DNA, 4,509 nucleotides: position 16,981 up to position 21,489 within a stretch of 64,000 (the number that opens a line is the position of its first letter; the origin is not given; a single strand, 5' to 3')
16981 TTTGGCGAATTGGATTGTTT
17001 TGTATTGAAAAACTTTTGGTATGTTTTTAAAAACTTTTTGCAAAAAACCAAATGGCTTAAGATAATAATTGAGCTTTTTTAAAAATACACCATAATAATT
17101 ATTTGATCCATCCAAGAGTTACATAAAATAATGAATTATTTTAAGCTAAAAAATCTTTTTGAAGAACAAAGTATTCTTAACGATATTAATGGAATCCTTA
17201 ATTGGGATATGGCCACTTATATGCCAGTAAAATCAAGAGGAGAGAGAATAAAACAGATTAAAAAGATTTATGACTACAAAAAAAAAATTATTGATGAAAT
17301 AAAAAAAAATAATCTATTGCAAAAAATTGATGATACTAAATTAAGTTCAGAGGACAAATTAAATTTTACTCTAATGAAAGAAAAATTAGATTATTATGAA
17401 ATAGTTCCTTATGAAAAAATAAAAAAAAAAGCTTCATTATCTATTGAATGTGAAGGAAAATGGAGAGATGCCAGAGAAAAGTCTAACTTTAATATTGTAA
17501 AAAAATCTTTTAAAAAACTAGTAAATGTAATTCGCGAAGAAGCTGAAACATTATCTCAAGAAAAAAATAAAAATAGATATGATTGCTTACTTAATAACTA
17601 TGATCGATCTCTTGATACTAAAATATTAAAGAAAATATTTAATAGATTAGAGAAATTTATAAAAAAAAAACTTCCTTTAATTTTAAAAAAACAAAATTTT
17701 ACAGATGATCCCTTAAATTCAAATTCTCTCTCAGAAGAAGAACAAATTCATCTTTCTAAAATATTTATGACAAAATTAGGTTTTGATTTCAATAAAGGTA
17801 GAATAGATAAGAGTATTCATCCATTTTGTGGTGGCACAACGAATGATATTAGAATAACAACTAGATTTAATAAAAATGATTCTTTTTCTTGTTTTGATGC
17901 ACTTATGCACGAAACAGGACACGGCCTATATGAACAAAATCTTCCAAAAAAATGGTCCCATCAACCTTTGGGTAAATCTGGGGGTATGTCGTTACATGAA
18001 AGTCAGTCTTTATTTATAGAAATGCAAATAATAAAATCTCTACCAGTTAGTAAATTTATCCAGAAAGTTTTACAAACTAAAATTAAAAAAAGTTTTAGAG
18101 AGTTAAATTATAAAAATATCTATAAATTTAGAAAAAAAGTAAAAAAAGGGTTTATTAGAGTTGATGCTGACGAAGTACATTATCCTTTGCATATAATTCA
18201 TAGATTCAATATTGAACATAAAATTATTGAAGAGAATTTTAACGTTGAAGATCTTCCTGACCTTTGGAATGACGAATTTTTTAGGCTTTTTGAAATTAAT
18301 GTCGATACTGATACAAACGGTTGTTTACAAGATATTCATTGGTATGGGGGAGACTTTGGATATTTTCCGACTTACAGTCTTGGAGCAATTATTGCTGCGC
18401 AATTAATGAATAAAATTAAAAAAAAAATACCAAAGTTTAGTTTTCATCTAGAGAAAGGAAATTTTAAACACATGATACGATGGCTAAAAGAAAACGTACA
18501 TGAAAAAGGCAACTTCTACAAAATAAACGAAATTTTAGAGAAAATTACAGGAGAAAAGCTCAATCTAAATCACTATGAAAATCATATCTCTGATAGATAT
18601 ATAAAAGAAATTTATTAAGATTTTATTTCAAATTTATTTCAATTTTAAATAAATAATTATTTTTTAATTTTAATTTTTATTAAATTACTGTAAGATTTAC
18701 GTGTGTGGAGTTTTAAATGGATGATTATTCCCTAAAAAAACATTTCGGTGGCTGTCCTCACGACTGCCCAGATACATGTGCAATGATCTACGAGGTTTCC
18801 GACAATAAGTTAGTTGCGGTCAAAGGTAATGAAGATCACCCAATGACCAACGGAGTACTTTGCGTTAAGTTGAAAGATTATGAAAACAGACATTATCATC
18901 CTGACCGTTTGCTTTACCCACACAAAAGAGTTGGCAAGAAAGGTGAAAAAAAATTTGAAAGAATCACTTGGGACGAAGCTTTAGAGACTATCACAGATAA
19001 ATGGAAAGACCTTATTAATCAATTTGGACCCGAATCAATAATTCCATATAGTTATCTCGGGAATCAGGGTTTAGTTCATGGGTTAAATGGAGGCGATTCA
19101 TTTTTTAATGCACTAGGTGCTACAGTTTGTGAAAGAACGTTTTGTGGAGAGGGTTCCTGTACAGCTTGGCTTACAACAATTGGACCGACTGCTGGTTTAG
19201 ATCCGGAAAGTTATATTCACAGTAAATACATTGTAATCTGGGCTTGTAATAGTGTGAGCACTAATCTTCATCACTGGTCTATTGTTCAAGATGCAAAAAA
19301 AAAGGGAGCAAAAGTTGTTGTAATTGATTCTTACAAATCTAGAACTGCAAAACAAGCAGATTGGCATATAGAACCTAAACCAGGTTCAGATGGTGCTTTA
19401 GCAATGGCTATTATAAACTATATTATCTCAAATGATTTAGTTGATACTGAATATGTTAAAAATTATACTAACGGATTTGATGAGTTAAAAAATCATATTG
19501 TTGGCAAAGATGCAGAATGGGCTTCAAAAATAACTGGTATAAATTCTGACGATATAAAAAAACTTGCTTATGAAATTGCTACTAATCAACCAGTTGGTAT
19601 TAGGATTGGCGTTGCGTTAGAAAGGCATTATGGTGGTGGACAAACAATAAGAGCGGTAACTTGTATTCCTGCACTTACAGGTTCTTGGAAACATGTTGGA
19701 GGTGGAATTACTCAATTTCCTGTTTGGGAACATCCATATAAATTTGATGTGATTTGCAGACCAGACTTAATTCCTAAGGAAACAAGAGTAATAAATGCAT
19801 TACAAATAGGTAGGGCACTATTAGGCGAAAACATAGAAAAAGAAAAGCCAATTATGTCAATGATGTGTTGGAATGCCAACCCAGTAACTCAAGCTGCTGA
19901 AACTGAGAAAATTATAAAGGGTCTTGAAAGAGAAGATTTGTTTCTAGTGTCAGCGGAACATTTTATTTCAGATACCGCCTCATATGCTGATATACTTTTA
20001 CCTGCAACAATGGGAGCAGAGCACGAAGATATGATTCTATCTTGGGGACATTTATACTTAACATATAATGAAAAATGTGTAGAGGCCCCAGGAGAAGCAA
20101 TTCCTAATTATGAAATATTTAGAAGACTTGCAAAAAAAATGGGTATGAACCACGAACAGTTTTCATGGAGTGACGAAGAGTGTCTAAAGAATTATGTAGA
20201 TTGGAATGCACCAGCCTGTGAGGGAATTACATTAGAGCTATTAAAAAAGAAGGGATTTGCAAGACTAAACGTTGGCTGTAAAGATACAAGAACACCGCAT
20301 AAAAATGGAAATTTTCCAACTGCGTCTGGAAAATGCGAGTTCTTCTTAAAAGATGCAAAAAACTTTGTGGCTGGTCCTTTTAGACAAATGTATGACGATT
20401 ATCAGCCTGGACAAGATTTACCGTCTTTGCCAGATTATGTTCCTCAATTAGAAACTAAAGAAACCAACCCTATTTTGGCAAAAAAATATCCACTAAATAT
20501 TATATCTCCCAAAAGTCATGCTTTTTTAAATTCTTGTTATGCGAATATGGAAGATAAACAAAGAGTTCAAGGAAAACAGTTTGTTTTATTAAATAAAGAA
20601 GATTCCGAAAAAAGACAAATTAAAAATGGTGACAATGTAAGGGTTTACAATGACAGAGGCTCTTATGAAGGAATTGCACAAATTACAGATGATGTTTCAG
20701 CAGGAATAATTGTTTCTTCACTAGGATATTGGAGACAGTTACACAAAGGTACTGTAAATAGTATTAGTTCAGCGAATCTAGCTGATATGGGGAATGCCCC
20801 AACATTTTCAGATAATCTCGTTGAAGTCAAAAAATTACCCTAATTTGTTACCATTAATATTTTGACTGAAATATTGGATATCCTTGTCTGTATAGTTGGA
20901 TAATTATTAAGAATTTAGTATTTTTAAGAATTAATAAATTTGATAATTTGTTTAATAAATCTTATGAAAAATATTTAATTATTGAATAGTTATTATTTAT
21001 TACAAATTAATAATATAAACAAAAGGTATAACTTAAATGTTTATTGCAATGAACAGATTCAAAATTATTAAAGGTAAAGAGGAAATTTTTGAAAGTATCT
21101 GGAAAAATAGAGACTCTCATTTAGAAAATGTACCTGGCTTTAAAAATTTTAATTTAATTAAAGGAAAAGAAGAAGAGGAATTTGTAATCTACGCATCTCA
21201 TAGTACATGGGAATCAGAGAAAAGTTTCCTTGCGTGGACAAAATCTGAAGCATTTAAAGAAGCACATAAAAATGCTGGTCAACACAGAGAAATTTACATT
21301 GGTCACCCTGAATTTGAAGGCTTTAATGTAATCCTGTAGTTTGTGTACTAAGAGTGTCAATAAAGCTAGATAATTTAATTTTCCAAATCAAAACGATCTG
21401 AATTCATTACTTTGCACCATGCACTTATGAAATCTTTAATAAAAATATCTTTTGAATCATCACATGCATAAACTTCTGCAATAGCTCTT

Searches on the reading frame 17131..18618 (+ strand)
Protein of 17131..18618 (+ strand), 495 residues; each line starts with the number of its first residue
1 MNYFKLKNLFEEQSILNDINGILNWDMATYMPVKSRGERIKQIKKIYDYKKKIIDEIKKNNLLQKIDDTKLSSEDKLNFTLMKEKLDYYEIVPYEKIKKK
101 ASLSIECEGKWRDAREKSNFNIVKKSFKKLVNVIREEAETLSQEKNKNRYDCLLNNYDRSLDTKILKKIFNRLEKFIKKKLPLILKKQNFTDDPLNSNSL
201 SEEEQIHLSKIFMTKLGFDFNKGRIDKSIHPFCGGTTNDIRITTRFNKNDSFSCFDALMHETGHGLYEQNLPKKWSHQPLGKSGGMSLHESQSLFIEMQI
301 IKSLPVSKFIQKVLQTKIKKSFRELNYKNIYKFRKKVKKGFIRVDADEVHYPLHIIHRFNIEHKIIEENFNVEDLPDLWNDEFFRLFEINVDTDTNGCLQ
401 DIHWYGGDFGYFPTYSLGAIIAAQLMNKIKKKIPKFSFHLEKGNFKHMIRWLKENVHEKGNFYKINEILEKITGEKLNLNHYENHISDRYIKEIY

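Call 26: search_protein_families(library=pfam, proteins=[window:17131-18618:+], max_evalue=0.001)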
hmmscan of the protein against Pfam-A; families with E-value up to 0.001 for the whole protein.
window:17131-18618:+ (495 aa): 1 family
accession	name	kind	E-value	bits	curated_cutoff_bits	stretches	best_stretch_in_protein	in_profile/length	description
PF02074.21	Peptidase_M32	-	3.1e-139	465.2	25.1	1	6-490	2-489/489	Carboxypeptidase Taq (M32) metallopeptidase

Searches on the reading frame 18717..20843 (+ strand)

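Call 26: search_protein_families(library=pfam, proteins=[window:18717-20843:+], max_evalue=0.001)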
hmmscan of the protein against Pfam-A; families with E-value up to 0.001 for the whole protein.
window:18717-20843:+ (708 aa): 3 families
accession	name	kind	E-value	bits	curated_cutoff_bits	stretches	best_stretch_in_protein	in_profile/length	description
PF00384.28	Molybdopterin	-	7.1e-37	127.7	24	1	64-474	1-353/353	Molybdopterin oxidoreductase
PF01568.27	Molydop_binding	-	1.8e-18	67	26.8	1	594-698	2-107/110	Molydopterin dinucleotide binding domain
PF04879.21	Molybdop_Fe4S4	-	1.9e-07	31.4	22.7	1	13-51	8-45/55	Molybdopterin oxidoreductase Fe4S4 domain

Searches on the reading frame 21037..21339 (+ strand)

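Call 77: search_protein_families(library=pfam, proteins=[window:21037-21339:+], max_evalue=0.001)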
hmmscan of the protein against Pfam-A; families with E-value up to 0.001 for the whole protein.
window:21037-21339:+ (100 aa): 1 family
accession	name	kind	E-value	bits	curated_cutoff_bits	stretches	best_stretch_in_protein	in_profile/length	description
PF03992.22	ABM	-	8.8e-17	61.5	23.1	1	1-78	1-77/78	Antibiotic biosynthesis monooxygenase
